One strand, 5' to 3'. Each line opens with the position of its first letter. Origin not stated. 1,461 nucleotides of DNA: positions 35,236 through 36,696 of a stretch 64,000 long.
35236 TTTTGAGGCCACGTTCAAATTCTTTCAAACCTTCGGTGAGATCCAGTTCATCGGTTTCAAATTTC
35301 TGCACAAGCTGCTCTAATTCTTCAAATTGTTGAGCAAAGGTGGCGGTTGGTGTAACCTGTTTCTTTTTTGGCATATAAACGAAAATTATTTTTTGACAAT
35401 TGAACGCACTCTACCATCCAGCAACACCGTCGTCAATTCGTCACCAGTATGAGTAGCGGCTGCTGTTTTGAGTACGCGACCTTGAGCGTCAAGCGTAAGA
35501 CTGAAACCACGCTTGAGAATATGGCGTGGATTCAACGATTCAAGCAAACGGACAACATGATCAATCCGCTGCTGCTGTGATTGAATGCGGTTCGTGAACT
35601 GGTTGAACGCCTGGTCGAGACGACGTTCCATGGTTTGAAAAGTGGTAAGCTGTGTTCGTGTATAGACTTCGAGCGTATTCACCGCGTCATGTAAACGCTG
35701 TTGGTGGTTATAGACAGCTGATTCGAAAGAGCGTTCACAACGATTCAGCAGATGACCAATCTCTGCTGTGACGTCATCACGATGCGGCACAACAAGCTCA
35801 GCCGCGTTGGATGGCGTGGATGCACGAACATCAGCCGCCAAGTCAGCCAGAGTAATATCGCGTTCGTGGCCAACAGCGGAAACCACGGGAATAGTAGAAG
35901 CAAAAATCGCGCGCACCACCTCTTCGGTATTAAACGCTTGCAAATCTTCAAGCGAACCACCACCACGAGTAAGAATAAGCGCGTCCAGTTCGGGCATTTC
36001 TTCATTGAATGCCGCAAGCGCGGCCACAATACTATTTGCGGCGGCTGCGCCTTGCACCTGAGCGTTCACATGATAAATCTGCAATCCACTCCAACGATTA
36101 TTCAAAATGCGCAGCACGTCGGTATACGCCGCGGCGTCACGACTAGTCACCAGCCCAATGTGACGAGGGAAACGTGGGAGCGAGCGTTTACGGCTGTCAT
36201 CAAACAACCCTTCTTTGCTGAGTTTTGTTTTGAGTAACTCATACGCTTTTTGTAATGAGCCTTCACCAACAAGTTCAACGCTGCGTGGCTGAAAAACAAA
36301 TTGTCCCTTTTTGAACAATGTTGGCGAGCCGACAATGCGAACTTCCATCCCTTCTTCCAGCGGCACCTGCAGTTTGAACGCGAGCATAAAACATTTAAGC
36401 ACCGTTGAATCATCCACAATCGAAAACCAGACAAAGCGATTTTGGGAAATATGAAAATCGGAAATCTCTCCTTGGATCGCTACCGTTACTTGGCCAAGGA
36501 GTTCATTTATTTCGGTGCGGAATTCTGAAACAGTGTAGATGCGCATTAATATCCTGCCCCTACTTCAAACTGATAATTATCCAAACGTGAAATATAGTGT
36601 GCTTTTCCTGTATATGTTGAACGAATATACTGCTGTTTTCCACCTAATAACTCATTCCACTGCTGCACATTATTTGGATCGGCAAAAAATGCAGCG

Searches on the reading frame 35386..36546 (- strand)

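Call 19: search_protein_families(library=pfam, proteins=[window:35386-36546:-], max_evalue=0.001)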
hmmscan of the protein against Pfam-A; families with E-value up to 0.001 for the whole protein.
window:35386-36546:- (386 aa): 2 families
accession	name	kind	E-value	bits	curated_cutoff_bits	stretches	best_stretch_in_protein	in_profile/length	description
PF02601.20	Exonuc_VII_L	-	1.4e-82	278.2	35.9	2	114-315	1-204/315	Exonuclease VII, large subunit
PF13742.12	tRNA_anti_2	-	4.9e-11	43.1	27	1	4-83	1-87/95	OB-fold nucleic acid binding domain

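Call 71: search_protein_families(library=padloc, proteins=[window:35386-36546:-], max_evalue=0.00001)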
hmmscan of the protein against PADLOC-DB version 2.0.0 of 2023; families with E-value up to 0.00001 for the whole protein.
window:35386-36546:- (386 aa): 0 families
